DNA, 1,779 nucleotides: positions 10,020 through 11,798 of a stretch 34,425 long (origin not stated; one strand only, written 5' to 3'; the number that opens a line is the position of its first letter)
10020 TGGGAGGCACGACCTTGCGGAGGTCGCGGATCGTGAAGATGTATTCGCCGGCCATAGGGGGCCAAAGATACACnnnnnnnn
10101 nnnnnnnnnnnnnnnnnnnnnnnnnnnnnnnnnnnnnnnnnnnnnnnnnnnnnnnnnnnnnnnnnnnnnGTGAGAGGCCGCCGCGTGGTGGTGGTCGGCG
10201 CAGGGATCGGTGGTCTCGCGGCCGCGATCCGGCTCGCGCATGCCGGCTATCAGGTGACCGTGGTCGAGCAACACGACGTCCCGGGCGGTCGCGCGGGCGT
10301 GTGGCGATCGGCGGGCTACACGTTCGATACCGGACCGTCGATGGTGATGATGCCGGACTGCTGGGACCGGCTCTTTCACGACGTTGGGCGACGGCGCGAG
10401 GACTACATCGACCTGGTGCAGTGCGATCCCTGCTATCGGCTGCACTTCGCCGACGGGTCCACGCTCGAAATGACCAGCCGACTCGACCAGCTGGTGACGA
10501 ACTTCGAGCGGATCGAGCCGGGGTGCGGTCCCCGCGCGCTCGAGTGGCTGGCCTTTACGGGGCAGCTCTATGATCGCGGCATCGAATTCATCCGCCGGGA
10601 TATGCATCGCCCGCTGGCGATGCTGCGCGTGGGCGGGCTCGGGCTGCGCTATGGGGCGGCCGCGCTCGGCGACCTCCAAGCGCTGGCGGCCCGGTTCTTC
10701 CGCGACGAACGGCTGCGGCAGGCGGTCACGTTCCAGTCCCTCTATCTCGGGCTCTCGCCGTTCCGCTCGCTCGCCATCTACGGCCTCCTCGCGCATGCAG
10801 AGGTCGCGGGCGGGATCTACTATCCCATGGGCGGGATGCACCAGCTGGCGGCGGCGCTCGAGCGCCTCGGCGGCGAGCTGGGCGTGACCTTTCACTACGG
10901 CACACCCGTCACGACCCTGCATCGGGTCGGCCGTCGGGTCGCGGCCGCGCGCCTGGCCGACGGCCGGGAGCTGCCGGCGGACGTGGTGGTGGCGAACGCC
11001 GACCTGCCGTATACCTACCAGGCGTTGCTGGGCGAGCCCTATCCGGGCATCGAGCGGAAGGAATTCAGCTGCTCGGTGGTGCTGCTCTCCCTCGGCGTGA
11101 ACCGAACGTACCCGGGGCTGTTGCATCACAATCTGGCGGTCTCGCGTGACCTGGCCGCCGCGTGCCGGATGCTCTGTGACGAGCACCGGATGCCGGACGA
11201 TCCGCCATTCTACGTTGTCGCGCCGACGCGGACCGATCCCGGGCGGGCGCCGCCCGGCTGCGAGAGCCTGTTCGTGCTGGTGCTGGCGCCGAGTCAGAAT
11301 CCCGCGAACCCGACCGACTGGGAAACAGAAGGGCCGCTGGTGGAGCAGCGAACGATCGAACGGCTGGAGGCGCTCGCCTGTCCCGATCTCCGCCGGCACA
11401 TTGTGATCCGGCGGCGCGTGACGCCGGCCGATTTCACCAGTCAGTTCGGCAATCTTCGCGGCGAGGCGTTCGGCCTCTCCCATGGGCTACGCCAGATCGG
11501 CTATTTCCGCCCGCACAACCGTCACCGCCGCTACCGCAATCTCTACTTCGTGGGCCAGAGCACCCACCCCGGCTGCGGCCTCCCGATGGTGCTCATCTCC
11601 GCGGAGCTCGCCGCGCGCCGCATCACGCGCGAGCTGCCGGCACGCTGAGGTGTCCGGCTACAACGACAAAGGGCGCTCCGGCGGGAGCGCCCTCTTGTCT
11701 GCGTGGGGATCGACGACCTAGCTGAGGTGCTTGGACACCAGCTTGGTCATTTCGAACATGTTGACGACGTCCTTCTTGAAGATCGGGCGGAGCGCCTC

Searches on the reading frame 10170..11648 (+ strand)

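Call 11: search_protein_families(library=pfam, proteins=[window:10170-11648:+])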
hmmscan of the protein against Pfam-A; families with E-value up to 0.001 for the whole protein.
window:10170-11648:+ (492 aa): 12 families
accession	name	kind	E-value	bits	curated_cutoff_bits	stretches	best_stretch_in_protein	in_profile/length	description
PF01593.30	Amino_oxidase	-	1.5e-33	117.2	19.8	1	13-485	1-442/443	Flavin containing amine oxidoreductase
PF01266.30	DAO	-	1.7e-17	64.4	27.9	1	5-276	1-202/353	FAD dependent oxidoreductase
PF13450.12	NAD_binding_8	-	5.5e-15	55.8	21.9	1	8-62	1-55/68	NAD(P)-binding Rossmann-like domain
PF00890.30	FAD_binding_2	-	5.3e-11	42.8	20.4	1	6-263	2-181/414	FAD binding domain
PF07992.20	Pyr_redox_2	-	8.2e-10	39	26.1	1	5-41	2-39/291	Pyridine nucleotide-disulphide oxidoreductase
PF12831.13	FAD_oxidored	-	1.4e-07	31.6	27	1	6-42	2-38/416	FAD dependent oxidoreductase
PF00070.33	Pyr_redox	-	1.9e-06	28.7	22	1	5-38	1-34/82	Pyridine nucleotide-disulphide oxidoreductase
PF01946.23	Thi4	-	3.6e-06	26.8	26.2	1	6-82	20-90/235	Thi4 family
PF13454.12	NAD_binding_9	-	5.2e-05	23.7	21.8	0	7-48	1-44/155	FAD-NAD(P)-binding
PF03486.20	HI0933_like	-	0.00037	20.5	50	0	5-39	2-36/244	HI0933-like protein Rossmann domain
PF01494.25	FAD_binding_3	-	0.00039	20.2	22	1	6-37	4-35/349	FAD binding domain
PF06100.17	MCRA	-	0.00091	18.6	23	0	5-72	3-76/495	MCRA family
